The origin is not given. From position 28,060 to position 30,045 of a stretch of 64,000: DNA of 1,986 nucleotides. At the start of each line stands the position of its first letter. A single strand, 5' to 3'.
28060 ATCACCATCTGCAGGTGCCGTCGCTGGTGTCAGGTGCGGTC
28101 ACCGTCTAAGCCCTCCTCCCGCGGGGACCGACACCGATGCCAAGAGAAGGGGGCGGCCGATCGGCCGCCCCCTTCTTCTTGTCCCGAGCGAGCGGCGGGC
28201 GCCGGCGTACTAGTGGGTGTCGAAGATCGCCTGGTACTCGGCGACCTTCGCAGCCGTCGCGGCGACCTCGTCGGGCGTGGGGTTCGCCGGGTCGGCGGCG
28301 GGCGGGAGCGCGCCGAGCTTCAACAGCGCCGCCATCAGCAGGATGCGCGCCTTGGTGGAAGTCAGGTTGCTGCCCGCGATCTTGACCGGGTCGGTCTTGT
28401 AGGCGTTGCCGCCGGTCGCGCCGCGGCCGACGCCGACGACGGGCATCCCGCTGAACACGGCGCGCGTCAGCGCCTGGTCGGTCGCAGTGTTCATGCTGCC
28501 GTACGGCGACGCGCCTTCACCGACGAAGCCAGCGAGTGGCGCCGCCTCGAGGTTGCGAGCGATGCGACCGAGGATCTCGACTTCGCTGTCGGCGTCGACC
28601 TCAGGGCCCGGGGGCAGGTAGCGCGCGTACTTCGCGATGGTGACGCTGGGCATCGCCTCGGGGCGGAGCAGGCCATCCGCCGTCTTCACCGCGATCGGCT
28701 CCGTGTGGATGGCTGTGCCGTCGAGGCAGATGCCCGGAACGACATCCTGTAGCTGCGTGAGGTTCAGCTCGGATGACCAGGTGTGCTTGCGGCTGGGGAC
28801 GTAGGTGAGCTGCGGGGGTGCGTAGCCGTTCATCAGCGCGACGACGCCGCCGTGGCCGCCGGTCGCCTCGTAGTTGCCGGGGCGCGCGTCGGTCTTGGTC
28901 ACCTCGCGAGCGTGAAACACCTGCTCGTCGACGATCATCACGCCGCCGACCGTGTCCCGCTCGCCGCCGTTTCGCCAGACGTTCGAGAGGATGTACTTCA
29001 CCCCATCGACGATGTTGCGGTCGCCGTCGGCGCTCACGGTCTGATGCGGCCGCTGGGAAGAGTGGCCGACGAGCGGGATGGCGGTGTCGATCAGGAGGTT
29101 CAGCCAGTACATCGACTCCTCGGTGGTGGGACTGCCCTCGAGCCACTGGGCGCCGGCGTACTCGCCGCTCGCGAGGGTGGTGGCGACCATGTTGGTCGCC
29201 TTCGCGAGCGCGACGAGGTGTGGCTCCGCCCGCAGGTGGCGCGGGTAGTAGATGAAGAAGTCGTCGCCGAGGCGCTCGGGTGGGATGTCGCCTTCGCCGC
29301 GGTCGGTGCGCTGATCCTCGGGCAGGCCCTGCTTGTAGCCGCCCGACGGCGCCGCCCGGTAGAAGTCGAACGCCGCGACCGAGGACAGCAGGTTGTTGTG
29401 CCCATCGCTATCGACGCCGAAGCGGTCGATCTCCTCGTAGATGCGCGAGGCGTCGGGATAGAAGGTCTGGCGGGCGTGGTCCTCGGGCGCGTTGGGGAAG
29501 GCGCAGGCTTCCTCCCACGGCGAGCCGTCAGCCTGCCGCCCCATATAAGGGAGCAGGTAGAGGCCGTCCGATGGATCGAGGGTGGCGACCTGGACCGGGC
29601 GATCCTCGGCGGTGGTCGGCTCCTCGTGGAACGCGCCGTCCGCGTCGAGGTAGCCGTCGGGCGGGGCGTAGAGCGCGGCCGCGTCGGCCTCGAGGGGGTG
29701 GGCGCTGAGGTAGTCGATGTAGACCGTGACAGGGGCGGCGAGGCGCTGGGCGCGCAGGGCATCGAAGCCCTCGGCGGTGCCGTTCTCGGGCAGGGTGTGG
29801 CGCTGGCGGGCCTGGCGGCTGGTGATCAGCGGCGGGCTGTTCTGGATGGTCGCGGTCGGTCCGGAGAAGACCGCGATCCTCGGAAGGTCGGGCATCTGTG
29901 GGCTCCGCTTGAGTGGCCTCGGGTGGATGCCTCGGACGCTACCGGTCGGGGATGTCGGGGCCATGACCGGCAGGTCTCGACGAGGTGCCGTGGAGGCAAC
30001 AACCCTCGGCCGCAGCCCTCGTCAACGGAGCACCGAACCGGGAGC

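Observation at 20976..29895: GatC/AtzG-like small protein plus tandem amidase-signature paralogs, downstream of an ABC importer and convergent with an atypical asparaginase-like protein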

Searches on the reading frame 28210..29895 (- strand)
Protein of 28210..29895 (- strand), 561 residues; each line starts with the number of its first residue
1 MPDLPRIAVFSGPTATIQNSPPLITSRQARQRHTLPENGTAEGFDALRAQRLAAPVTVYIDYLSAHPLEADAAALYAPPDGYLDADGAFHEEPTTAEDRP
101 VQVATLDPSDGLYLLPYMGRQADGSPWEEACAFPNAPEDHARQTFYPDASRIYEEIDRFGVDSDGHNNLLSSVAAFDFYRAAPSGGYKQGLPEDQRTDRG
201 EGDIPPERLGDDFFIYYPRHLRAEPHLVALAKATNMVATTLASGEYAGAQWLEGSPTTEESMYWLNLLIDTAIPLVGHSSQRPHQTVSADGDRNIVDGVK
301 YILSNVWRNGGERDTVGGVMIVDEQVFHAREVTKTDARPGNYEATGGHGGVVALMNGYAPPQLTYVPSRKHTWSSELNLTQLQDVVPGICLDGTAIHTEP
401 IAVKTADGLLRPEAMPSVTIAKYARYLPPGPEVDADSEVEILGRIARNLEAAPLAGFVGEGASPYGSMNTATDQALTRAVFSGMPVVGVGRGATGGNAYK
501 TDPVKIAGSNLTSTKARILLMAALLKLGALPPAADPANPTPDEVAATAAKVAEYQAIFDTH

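Call 4: search_protein_families(library=pfam, proteins=[window:28210-29895:-], max_evalue=0.01)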
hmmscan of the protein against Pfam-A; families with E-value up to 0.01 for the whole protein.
window:28210-29895:- (561 aa): 2 families
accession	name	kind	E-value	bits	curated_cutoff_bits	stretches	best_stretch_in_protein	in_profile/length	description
PF00710.25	Asparaginase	-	1.2e-07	31.9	22.5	1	235-337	67-163/193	Asparaginase, N-terminal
PF17763.6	Asparaginase_C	-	3.2e-05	24.3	34.6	1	445-525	15-102/114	Glutaminase/Asparaginase C-terminal domain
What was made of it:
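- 28210..29895 (-): 561-aa protein with a type II asparaginase fold and large insertions; a probable Thr-nucleophile amidohydrolase. Pfam Asparaginase N-terminal domain, 31.9 bits against a cut-off of 22.5 (call 4).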

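Call 5: search_protein_families(library=ncbifam, proteins=[window:28210-29895:-], max_evalue=0.01)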
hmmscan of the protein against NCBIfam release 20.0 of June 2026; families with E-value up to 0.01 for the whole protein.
window:28210-29895:- (561 aa): 2 families
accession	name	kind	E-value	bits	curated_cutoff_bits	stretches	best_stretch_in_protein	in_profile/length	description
TIGR00520.1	asnASE_II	subfamily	8.4e-19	67.6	314.3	1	228-390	91-242/352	type II asparaginase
NF008304.0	PRK11096.1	equivalog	2.3e-09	36.3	506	1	252-385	108-233/348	L-asparaginase 2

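Call 27: find_homologous_proteins(query=window:28210-29895:-, max_evalue=0.001)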
Query window:28210-29895:- (561 aa): 4367 proteins with E <= 0.001 among 8000 candidates; the best 120 are listed.
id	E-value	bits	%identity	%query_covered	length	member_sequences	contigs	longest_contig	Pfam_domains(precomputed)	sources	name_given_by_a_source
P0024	0.0e+0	1274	100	100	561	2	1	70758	PF00710.26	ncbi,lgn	-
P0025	0.0e+0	1120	86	100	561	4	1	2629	PF00710.26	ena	-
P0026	2.0e-278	943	75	100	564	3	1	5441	PF17763.7,PF00710.26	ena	-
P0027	8.6e-273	924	73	100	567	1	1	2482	PF17763.7,PF00710.26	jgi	jgi:L-asparaginase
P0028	8.1e-271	918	74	100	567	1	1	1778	PF17763.7,PF00710.26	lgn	-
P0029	5.5e-270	915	73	100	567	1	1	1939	PF17763.7,PF00710.26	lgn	-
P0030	2.9e-266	903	71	100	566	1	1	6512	PF00710.26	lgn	-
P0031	6.1e-264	895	71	100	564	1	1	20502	PF00710.26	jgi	jgi:L-asparaginase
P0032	1.9e-263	893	71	99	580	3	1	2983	PF00710.26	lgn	-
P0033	1.7e-257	874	70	99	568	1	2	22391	PF17763.7,PF00710.26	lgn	-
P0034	7.8e-254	861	70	99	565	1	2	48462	PF17763.7,PF00710.26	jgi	jgi:L-asparaginase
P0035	1.9e-253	860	69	99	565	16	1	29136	PF17763.7,PF00710.26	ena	-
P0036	1.9e-253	860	70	99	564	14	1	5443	PF00710.26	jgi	-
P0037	4.2e-235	800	67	99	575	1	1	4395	PF00710.26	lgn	-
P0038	8.7e-234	795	67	99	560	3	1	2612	PF00710.26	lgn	-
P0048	6.2e-222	756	64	99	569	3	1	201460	PF17763.7,PF00710.26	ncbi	ncbi:asparaginase domain-containing protein [Blastococcus sp. SYSU DS0617]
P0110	2.3e-206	705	61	99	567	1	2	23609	PF00710.26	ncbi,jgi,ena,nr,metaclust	ncbi:MAG: hypothetical protein A3H35_10085 [Betaproteobacteria bacterium RIFCSPLOWO2_02_FULL_62_17]|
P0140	7.5e-205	700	59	99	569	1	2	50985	PF17763.7,PF00710.26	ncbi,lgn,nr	ncbi:MAG: asparaginase domain-containing protein [Deltaproteobacteria bacterium]|nr:asparaginase dom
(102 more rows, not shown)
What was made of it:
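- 28210..29895 (-): More than 4,300 homologues were found (call 27).
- Closest known: Type II L-asparaginase / glutaminase-asparaginase. Different: It belongs to a large separate family of about 560-575 aa spread over several phyla (call 27).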

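Call 53: search_solved_structures(query=window:28210-29895:-, max_evalue=0.01, show_alignments=3)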
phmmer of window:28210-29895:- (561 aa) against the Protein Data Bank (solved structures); distinct sequences matched with E-value up to 0.01: 56.
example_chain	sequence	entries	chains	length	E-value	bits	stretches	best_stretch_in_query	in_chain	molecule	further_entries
2wlt_A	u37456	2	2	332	3.9e-12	48.7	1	247-391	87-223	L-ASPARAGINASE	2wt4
9bad_A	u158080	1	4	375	3.4e-11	45.6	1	232-384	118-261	L-asparaginase 2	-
6rue_B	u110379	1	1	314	4.2e-11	45.3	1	237-385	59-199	L-asparaginase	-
6rue_C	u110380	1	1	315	4.4e-11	45.3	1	237-385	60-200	L-asparaginase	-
6rue_D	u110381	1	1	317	4.4e-11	45.2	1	237-385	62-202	L-asparaginase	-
6rue_A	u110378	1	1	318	4.5e-11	45.2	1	237-385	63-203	L-asparaginase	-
6rud_A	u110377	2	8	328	4.9e-11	45.1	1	237-385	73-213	L-asparaginase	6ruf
6syh_A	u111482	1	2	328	4.9e-11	45.1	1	237-385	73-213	L-asparaginase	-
1wsa_A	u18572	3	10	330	4.9e-11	45.1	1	237-385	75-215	ASPARAGINE AMIDOHYDROLASE | L-asparaginase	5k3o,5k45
1agx_A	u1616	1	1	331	2.8e-10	42.6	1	245-391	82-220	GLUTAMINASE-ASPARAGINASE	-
5k4g_A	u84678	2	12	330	6.4e-10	41.4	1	237-385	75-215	L-asparaginase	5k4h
2jk0_A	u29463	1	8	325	2.1e-08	36.4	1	230-354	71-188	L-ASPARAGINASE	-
1zcf_A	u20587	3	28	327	2.1e-08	36.4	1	230-354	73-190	L-asparaginase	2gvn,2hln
7a0u_A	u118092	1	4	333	7.1e-08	34.7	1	252-385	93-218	L-asparaginase 2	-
3nxk_A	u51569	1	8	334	1.2e-07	33.9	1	247-337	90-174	Cytoplasmic L-asparaginase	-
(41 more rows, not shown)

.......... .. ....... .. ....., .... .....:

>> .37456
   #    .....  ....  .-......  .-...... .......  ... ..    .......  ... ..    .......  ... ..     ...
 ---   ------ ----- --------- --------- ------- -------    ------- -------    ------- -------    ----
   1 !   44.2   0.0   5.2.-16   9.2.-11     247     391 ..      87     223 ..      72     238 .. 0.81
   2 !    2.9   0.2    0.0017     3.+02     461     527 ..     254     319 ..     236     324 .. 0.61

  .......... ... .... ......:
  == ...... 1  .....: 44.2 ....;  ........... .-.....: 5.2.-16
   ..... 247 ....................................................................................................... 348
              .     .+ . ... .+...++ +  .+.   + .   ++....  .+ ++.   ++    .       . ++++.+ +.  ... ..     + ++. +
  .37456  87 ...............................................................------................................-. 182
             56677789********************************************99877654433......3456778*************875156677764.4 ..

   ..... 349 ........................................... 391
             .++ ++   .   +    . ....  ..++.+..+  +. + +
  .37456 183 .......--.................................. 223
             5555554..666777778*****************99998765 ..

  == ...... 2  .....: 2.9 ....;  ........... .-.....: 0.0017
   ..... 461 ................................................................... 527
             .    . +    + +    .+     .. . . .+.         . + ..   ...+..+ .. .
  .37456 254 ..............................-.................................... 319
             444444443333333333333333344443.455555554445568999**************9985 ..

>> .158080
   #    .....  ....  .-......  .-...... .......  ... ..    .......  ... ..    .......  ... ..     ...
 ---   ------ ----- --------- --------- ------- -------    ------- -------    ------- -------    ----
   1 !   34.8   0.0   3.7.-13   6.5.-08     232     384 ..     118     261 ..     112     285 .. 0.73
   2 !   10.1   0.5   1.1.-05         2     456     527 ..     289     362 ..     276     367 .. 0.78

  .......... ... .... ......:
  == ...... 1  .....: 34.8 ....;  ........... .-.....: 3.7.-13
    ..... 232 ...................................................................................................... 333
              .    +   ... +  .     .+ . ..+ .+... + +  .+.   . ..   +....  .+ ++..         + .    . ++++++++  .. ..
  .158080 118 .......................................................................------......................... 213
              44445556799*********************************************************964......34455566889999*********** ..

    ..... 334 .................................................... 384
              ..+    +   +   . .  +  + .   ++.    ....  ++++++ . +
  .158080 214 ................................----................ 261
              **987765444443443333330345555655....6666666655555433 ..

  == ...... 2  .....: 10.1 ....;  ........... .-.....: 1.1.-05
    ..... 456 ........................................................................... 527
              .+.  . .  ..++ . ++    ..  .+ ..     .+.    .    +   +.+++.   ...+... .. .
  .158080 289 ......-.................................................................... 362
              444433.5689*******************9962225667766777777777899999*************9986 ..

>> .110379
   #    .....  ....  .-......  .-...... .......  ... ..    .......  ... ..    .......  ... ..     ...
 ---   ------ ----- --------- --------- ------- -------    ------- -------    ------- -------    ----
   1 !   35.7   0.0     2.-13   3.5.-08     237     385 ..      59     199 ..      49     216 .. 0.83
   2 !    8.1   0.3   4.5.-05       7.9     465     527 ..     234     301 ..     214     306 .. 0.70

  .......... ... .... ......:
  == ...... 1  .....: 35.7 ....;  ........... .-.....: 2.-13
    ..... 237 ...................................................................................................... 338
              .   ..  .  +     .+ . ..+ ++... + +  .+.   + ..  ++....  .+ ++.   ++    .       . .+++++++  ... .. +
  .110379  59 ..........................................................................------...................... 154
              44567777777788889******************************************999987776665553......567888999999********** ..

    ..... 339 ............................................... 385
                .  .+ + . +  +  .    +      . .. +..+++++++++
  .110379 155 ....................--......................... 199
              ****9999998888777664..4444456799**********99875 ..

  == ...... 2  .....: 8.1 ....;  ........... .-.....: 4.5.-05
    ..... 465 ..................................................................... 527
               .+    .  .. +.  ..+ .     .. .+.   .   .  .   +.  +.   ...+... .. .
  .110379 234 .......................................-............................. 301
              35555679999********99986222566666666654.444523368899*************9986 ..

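Call 54: find_encoding_contigs(protein=P0048, flank=8000, max_places=1)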
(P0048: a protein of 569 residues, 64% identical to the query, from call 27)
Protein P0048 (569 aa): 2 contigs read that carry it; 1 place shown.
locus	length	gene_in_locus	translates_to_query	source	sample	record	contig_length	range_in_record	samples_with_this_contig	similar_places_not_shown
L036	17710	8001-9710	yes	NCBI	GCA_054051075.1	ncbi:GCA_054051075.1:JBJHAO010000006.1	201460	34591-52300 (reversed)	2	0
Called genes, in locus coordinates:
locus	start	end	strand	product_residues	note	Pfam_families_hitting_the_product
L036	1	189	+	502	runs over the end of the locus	PF13091:PLDc_2, PF00614:PLDc (weak)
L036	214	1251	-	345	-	PF00043:GST_C (weak), PF13410:GST_C_2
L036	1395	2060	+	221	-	PF01814:Hemerythrin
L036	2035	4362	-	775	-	PF01381:HTH_3, PF12844:HTH_19 (weak), PF13560:HTH_31, PF13191:AAA_16, PF13401:AAA_22 (weak), PF25872:HTH_77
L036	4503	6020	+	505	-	PF00501:AMP-binding, PF13193:AMP-binding_C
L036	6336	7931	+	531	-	PF00496:SBP_bac_5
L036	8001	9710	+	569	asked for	PF00710:Asparaginase, PF17763:Asparaginase_C (weak)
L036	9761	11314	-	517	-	PF01425:Amidase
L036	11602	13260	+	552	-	PF00496:SBP_bac_5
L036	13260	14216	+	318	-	PF19300:BPD_transp_1_N, PF00528:BPD_transp_1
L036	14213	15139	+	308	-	PF12911:OppC_N, PF00528:BPD_transp_1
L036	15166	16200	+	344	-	PF00005:ABC_tran, PF02463:SMC_N, PF13304:AAA_21 (weak), PF08352:oligo_HPY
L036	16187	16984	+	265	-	PF00005:ABC_tran, PF13304:AAA_21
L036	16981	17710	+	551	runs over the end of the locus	PF01425:Amidase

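Call 55: find_encoding_contigs(protein=P0110, flank=8000, max_places=1)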
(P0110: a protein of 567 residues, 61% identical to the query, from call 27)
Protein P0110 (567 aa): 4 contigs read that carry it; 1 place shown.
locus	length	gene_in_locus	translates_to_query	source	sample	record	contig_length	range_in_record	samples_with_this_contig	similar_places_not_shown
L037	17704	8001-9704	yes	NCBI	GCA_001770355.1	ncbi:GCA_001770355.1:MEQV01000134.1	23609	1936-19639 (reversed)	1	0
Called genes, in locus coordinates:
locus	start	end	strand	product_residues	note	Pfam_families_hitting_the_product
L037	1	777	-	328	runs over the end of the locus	PF03401:TctC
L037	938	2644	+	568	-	PF02129:Peptidase_S15, PF08530:PepX_C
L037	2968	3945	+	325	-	PF03401:TctC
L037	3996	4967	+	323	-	PF03401:TctC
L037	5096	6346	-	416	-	PF13173:AAA_14, PF13635:DUF4143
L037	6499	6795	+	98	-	-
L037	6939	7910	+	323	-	PF03401:TctC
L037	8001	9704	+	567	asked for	PF00710:Asparaginase (weak)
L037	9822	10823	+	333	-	PF04909:Amidohydro_2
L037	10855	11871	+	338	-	PF02900:LigB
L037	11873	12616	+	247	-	PF19301:LigXa_C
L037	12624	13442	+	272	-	PF02798:GST_N, PF13417:GST_N_3, PF13409:GST_N_2, PF13410:GST_C_2, PF00043:GST_C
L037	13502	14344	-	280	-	PF02900:LigB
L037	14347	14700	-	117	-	PF07746:LigA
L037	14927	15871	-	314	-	PF01408:GFO_IDH_MocA, PF19858:OxRdtase_C, PF22725:GFO_IDH_MocA_C3 (weak)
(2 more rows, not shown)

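Call 56: find_encoding_contigs(protein=P0140, flank=8000, max_places=1)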
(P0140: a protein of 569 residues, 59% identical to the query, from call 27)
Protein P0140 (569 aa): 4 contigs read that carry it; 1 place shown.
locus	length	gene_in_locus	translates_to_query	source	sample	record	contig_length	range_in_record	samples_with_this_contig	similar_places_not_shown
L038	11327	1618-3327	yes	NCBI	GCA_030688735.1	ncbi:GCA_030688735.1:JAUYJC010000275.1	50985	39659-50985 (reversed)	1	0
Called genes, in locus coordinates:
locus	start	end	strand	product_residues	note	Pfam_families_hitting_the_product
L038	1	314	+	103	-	PF22014:DUF6932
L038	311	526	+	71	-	-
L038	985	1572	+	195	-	-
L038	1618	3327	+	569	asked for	PF00710:Asparaginase, PF17763:Asparaginase_C (weak)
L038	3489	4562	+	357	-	PF02979:NHase_alpha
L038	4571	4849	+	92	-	PF02211:NHase_beta_C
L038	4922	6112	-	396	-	PF05559:DUF763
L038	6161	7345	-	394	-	PF01717:Meth_synt_2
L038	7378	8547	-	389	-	PF04055:Radical_SAM, PF06969:HemN_C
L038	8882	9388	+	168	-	PF00994:MoCF_biosynth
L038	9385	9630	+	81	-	PF02597:ThiS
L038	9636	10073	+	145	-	PF02391:MoaE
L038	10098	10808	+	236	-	PF03824:NicO, PF13386:DsbD_2 (faint)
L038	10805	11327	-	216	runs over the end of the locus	PF09335:VTT_dom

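Call 74: predict_structure(alignment_id=A7)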
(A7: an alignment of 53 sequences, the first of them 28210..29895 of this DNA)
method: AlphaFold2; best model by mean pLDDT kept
length: 561 residues; sequences in the alignment: 53
mean_pLDDT: 88.1   pTM: 0.89
mean pLDDT of the five models: 88.1, 86.8, 83.7, 82.9, 81.6
residues with pLDDT >= 90: 321; 70-90: 193; 50-70: 42; < 50: 5
segments of 3 or more residues with pLDDT < 50: none
pLDDT, mean of each block of 10 residues (from residue 1): 85 66 83 81 78 96 90 92 96 95 95 91 86 87 83 89 85 95 91 94 94 86 91 96 95 81 95 87 60 86 93 92 83 70 61 73 87 96 97 91 97 96 83 83 95 96 83 95 95 66 90 93 99 96 98 96 92
secondary structure, 60 per line:
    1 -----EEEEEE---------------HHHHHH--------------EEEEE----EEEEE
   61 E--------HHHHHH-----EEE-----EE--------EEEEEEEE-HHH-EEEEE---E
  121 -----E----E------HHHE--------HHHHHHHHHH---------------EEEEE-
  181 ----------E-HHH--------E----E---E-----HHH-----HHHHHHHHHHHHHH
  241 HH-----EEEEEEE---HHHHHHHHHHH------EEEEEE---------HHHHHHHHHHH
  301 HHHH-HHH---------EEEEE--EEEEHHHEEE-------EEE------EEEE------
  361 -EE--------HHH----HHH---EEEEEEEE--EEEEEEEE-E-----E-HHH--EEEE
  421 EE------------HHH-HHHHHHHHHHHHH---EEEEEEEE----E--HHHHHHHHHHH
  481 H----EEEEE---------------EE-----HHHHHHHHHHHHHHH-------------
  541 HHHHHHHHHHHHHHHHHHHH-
elements in order: E6-11 H27-32 E47-51 E56-61 H70-75 E81-83 E99-106 E112-116 H150-159 E175-179 H227-242 E248-254 H258-268 E275-280 H290-304 E318-322 E325-328 E332-334 E342-344 E351-354 E385-392 E395-402 E417-422 H439-451 E455-462 H470-481 E486-490 H513-527 H541-560
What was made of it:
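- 28210..29895 (-): AF2 model has pLDDT 88 and pTM 0.89 (call 74).
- Checked: The extra roughly 230 aa is one large insertion (about residues 20-235) plus smaller ones, not a single 250-aa block (calls 4, 74).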

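Call 78: fold_search(model_id=the predicted structure, library=pdb)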
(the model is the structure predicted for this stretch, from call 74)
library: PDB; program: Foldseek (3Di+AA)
matches with E <= 10: 431; with E <= 0.001: 274
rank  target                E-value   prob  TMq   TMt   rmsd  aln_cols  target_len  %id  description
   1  6eok_A                4.8e-15  1.00  0.42  0.74   5.5       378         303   18  Crystal structure of E. coli L-asparaginase II (released 2018-10-31)
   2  1jja_B                4.8e-15  1.00  0.40  0.71   7.0       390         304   19  CRYSTAL STRUCTURE OF ORTHORHOMBIC FORM OF D90E MUTANT OF ESCHERICHIA COLI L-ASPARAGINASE II (released 2003-09-09)
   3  7p9c_D                6.9e-15  1.00  0.41  0.71   6.5       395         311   19  Escherichia coli type II L-asparaginase (released 2021-10-20)
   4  6nx6_A                1.0e-14  1.00  0.40  0.69   4.0       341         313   19  ECAII(D90T,K162T) MUTANT IN COMPLEX WITH CITRATE AT PH 5 (released 2019-08-07)
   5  6pab_D                1.2e-14  1.00  0.40  0.70   4.1       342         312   18  E. coli L-asparaginase II in complex with L-Asp at pH 7.0 (released 2019-09-04)
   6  1ihd_A                1.2e-14  1.00  0.40  0.70   4.1       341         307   19  Crystal Structure of Trigonal Form of D90E Mutant of Escherichia coli Asparaginase II (released 2003-09-09)
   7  6pa9_B                1.3e-14  1.00  0.41  0.72   3.6       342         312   19  E. coli L-asparaginase II mutant (T12V) in complex with L-Asn at pH 7.0 (released 2019-09-04)
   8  5mq5_A                1.3e-14  1.00  0.40  0.69   6.3       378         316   19  A protease-resistant N24S Escherichia coli Asparaginase mutant with outstanding stability and enhanced anti-leukaemic  (released 2017-11-15)
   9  6v5f_A                1.4e-14  1.00  0.41  0.69   3.8       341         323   19  L-asparaginase from Escherichia coli (released 2021-02-03)
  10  6v29_B                1.4e-14  1.00  0.42  0.74   3.6       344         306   19  Complex of double mutant (T89V,K162T) of E. coli L-asparaginase II with L-Asp (released 2020-05-20)
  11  7r57_C                1.4e-14  1.00  0.41  0.71   6.1       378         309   19  Escherichia coli type II Asparaginase N24S mutant in its apo form (released 2022-09-14)
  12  7r57_D                1.5e-14  1.00  0.40  0.69   4.0       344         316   19  Escherichia coli type II Asparaginase N24S mutant in its apo form (released 2022-09-14)
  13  7p9c_A                1.5e-14  1.00  0.40  0.68   3.9       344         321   19  Escherichia coli type II L-asparaginase (released 2021-10-20)
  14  6eok_B                1.6e-14  1.00  0.40  0.72   4.2       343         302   19  Crystal structure of E. coli L-asparaginase II (released 2018-10-31)
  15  3nxk_F                1.7e-14  1.00  0.42  0.75   3.4       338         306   19  Crystal Structure of Probable Cytoplasmic L-asparaginase from Campylobacter jejuni (released 2010-08-04)
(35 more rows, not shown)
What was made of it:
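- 28210..29895 (-): Foldseek against E. coli AnsB: E 5e-15, TM 0.70-0.76 normalised to the target (call 78).
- On Type II L-asparaginase: The fold is met (call 78).
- Closest known: Type II L-asparaginase / glutaminase-asparaginase. Same: Both domains of the fold are present (Foldseek E 5e-15, TM 0.70-0.76 normalised to the target; call 78).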
